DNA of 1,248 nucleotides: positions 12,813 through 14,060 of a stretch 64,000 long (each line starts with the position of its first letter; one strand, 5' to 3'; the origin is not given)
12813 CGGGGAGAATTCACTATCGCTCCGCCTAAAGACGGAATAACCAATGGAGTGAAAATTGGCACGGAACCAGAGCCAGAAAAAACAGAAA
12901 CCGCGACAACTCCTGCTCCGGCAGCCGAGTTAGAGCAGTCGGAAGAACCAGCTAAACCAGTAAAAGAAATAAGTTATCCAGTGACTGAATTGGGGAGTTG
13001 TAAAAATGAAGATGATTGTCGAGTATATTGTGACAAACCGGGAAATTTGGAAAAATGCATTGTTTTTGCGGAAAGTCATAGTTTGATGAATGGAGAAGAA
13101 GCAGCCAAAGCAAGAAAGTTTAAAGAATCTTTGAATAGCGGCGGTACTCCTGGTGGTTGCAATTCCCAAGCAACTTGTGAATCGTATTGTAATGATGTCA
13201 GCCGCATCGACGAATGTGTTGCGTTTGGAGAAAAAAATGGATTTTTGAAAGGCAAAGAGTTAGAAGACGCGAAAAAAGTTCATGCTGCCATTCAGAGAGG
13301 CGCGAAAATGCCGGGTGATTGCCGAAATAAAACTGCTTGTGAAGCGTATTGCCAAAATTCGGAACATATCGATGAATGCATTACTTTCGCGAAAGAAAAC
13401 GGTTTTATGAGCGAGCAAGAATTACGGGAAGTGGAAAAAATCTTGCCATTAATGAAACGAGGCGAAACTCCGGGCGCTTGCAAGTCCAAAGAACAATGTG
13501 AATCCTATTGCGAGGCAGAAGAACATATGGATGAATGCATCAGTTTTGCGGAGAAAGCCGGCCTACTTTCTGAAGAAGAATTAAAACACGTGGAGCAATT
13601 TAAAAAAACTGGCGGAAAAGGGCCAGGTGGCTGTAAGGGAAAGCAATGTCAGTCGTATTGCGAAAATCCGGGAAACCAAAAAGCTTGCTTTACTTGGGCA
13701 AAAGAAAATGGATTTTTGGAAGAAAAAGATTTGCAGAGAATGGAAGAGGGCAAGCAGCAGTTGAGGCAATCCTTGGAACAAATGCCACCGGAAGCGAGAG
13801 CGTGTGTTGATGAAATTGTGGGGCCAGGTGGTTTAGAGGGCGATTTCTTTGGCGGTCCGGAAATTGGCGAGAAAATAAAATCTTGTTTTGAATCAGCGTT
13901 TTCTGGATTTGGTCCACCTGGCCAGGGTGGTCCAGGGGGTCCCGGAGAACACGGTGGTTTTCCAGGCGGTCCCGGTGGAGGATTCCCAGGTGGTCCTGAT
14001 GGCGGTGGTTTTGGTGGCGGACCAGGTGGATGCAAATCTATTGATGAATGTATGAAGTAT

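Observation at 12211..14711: Operon encoding a small TM protein and a 746-aa secreted protein built from five tandem four-cysteine modules plus Gly/Pro-, Gln- and Tyr/Pro-rich tracts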

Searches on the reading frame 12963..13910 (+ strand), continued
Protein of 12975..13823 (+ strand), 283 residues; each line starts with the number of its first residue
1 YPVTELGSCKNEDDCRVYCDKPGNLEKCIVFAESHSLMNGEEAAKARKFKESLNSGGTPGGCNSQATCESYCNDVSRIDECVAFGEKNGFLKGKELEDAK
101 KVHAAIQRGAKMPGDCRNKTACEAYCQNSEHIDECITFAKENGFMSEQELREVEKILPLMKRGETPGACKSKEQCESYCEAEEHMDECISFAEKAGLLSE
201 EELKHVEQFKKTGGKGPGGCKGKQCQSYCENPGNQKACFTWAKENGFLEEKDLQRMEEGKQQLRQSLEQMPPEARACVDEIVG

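Call 69: search_protein_families(library=pfam, alignment_id=A1, max_evalue=0.01)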
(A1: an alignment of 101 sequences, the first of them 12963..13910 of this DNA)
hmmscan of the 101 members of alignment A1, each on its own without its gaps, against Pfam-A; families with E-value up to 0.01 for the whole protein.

A. member 1, window:12963-13910:+ (316 aa): 0 families

B. families by the number of members that match (of 101 scanned): 10 families
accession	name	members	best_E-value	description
PF25052.1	AtDEF-like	36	1.2e-08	Defensin-like family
PF21299.2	ADAM10_Cys-rich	6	0.00024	ADAM10, cysteine-rich domain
PF07127.16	Nodulin_late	3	1.4e-05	Late nodulin domain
PF01934.22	HepT-like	3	0.00082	Ribonuclease HepT-like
PF17746.7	SfsA_N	2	0.00064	SfsA N-terminal OB domain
PF11058.13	Ral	1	0.0022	Antirestriction protein Ral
PF09868.14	DUF2095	1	0.003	Uncharacterized protein conserved in archaea (DUF2095)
PF09898.14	DUF2125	1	0.0037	Uncharacterized protein conserved in bacteria (DUF2125)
PF19753.4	DUF6240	1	0.0047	Family of unknown function (DUF6240)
PF21680.2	GIDA_C_1st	1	0.0047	tRNA modifying enzyme MnmG/GidA C-terminal helical domain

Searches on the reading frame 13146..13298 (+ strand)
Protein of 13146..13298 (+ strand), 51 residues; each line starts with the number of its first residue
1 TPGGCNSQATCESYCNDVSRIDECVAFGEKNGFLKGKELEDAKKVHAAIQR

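Call 39: search_solved_structures(query=A2, max_evalue=10, show_alignments=3)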
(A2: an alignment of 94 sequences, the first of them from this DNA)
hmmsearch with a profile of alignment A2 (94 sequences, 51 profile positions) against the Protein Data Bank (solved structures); distinct sequences matched with E-value up to 10: 6.
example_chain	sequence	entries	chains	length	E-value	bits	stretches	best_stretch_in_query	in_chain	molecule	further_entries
6jbc_A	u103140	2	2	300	0.54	13.5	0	26-50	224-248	Pantoate kinase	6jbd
2a2f_X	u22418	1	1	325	1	12.5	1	14-47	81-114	Exocyst complex component Sec15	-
1g57_A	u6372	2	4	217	1.2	12.4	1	18-33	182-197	3,4-DIHYDROXY-2-BUTANONE 4-PHOSPHATE SYNTHASE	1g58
1iez_A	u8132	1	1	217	1.2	12.4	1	18-33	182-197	3,4-Dihydroxy-2-Butanone 4-Phosphate Synthase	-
7tye_A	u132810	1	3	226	1.2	12.3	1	18-33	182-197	3,4-dihydroxy-2-butanone 4-phosphate synthase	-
9jm7_A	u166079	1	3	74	1.6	11.9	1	27-46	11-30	LRD-2A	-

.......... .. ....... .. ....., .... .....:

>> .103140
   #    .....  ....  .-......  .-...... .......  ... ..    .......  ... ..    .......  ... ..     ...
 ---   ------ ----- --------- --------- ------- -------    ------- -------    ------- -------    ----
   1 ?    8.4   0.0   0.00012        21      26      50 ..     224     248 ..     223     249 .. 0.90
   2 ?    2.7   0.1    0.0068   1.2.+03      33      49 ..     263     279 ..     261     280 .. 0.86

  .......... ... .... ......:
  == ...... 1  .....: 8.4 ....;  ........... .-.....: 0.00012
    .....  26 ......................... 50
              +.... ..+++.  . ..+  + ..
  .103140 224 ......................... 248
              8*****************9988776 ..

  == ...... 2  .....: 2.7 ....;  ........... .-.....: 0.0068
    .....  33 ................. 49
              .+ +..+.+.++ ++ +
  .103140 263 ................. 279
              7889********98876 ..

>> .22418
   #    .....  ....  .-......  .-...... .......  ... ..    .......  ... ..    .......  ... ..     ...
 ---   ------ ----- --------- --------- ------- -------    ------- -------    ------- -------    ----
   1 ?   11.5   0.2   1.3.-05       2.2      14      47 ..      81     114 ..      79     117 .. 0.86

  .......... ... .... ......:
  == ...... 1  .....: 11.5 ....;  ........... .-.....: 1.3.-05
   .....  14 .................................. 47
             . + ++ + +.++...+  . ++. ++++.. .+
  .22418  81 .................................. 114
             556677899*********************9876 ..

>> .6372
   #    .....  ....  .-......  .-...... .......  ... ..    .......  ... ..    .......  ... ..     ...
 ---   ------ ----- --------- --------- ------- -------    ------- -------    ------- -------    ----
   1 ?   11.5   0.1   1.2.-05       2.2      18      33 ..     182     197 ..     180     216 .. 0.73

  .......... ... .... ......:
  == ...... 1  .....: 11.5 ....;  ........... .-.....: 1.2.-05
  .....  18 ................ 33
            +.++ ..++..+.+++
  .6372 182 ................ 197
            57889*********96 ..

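Call 45: search_protein_representatives(alignment_id=A2)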
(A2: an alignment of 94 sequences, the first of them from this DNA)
Query: 94 sequences, 51 profile positions. Proteins with E-value up to 0.001 (for the whole library): 1860; up to 1e-10: 1595; up to 1e-30: 1065. The best 150 are listed.
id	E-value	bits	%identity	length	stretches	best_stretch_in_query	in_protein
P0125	1.4e-169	566.1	-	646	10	1-49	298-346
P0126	2.6e-160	536.4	-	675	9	1-51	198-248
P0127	6.0e-160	535.3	-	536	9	1-49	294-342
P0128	4.6e-152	510.0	-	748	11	1-47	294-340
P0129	6.9e-152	509.4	-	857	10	1-48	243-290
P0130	7.2e-149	499.8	-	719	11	1-49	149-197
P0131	3.1e-147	494.5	-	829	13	1-47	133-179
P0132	3.1e-146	491.4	-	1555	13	1-46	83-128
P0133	6.1e-146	490.4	-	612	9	1-50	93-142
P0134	1.9e-142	479.3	-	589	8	1-50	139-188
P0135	6.1e-141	474.4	-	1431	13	1-47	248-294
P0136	3.2e-138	465.7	-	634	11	1-50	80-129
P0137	4.6e-138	465.2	-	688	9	1-48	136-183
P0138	4.7e-138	465.1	-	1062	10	1-50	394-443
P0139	1.9e-137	463.2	-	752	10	1-47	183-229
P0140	3.5e-137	462.4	-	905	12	1-48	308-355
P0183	1.9e-122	415.2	-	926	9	1-46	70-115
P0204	4.3e-116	394.8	-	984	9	1-51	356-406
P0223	3.0e-111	379.3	-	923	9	2-50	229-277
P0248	8.0e-106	362.0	-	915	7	1-50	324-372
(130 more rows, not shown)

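Call 46: search_protein_families(library=pfam, proteins=[P0132, P0135, P0138, P0204, P0183, P0223, P0248, P0140], max_evalue=0.001)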
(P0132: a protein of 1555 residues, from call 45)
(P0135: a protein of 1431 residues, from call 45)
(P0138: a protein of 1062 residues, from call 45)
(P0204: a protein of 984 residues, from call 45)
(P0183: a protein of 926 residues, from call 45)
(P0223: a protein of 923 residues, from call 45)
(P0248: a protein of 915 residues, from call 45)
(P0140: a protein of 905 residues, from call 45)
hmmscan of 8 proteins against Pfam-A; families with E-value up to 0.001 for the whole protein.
P0132 (1555 aa): 0 families

P0135 (1431 aa): 0 families

P0138 (1062 aa): 1 family
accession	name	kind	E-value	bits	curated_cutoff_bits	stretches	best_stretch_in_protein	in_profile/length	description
PF13385.13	Laminin_G_3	-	9.5e-25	87.9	27.6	1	841-992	12-150/151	Concanavalin A-like lectin/glucanases superfamily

P0204 (984 aa): 3 families
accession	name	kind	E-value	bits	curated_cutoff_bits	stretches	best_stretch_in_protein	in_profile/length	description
PF13385.13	Laminin_G_3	-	1.7e-27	96.9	27.6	1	741-903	1-150/151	Concanavalin A-like lectin/glucanases superfamily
PF02210.31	Laminin_G_2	-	9.6e-06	26.5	22.9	1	799-893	25-123/126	Laminin G domain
PF07953.20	Toxin_R_bind_N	-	2e-05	24.8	23.8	1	734-897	26-190/191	Clostridium neurotoxin, N-terminal receptor binding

P0183 (926 aa): 0 families

P0223 (923 aa): 1 family
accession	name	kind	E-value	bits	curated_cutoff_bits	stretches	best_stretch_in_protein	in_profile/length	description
PF13385.13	Laminin_G_3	-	6.3e-26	91.8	27.6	1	672-825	10-151/151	Concanavalin A-like lectin/glucanases superfamily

P0248 (915 aa): 0 families

P0140 (905 aa): 1 family
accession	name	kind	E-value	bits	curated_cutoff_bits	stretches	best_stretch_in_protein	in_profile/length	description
PF00050.26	Kazal_1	-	4.5e-07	30.2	21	1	634-654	8-28/49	Kazal-type serine protease inhibitor domain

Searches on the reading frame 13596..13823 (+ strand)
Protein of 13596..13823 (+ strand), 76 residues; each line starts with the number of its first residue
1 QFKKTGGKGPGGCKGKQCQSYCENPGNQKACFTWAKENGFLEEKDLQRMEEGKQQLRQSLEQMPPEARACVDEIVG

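Call 43: find_related_loci(query=A3, collection=genome_contigs, flank=4000)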
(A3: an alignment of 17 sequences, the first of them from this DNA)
Query A3 (76 aa) in genome_contigs; peptide patterns used: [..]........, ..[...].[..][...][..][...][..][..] (x = any residue, [..] = any of these).
376 stretches matched a pattern; 331 encode a relative of the query (tblastn E <= 1e-3); the best 80 are kept; 80 distinct loci.
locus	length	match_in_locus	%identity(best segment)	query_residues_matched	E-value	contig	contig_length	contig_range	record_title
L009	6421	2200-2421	57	3-75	1e-27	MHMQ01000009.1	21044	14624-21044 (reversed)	MAG: Candidatus Niyogibacteria bacterium RIFCSPLOWO2_01_FULL_45_48 rifcsplowo2_01_scaffold_14297, whole genome shotgun s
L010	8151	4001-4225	57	3-76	2e-26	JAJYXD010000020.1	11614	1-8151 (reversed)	MAG: bacterium isolate FK3.bin18 NODE_11134_length_11614_cov_0.835553, whole genome shotgun sequence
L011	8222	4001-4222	53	3-75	2e-26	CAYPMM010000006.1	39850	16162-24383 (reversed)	MAG TPA_asm: uncultured Candidatus Saccharibacteria bacterium isolate binchicken_co38_445 genome assembly, contig: NODE_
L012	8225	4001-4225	57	3-76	2e-26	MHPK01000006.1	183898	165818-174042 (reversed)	MAG: Candidatus Staskawiczbacteria bacterium RIFOXYB1_FULL_38_37 rifoxyb1_full_scaffold_73, whole genome shotgun sequenc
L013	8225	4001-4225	56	3-76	4e-26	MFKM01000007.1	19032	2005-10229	MAG: Candidatus Jorgensenbacteria bacterium RIFCSPLOWO2_12_FULL_42_11 rifcsplowo2_12_scaffold_14557, whole genome shotgu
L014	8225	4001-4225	56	3-76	7e-26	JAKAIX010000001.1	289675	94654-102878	MAG: bacterium isolate WY3.bin51 NODE_22_length_289675_cov_2.261207, whole genome shotgun sequence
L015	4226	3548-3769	51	3-75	8e-26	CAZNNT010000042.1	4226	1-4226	MAG TPA_asm: uncultured Candidatus Saccharibacteria bacterium isolate SRP090828_co3_7 genome assembly, contig: NODE_5471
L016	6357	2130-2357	57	2-76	1e-25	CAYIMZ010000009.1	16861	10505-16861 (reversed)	MAG TPA_asm: uncultured Gammaproteobacteria bacterium isolate ERP119705_co25_269 genome assembly, contig: NODE_2288_leng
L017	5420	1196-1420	55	3-76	1e-25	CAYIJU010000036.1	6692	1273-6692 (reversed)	MAG TPA_asm: uncultured Candidatus Saccharibacteria bacterium isolate ERP119705_co20_288 genome assembly, contig: NODE_1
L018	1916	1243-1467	55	3-76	2e-25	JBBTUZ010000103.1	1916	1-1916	MAG: Patescibacteria group bacterium isolate H32-bin045_1 H32_bin045_1_000000000103, whole genome shotgun sequence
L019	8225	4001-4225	60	3-76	2e-25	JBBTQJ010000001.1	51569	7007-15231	MAG: Patescibacteria group bacterium isolate H43-bin145_1 H43_bin145_1_000000000001, whole genome shotgun sequence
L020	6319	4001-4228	53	2-76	4e-25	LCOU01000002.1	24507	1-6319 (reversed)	MAG: Parcubacteria group bacterium GW2011_GWA2_47_8b UY12_C0002, whole genome shotgun sequence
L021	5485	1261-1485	55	3-76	4e-25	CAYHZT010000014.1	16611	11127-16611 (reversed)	MAG TPA_asm: uncultured Candidatus Saccharibacteria bacterium isolate ERP119705_co1_1093 genome assembly, contig: NODE_4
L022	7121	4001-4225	56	3-76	7e-25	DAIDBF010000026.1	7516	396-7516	MAG TPA_asm: bacterium isolate clean1859 k141_69435, whole genome shotgun sequence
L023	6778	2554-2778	56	3-76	4e-25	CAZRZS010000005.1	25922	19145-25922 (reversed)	MAG TPA_asm: uncultured Gammaproteobacteria bacterium isolate binchicken_co387_82 genome assembly, contig: NODE_1542_len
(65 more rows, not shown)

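Call 66: find_related_loci(query=A3, collection=viral_contigs, flank=3000)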
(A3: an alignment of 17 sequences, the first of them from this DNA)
Query A3 (76 aa) in viral_contigs; peptide patterns used: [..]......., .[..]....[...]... (x = any residue, [..] = any of these).
117 stretches matched a pattern, but none encodes a relative of the query by tblastn (E <= 1e-3).
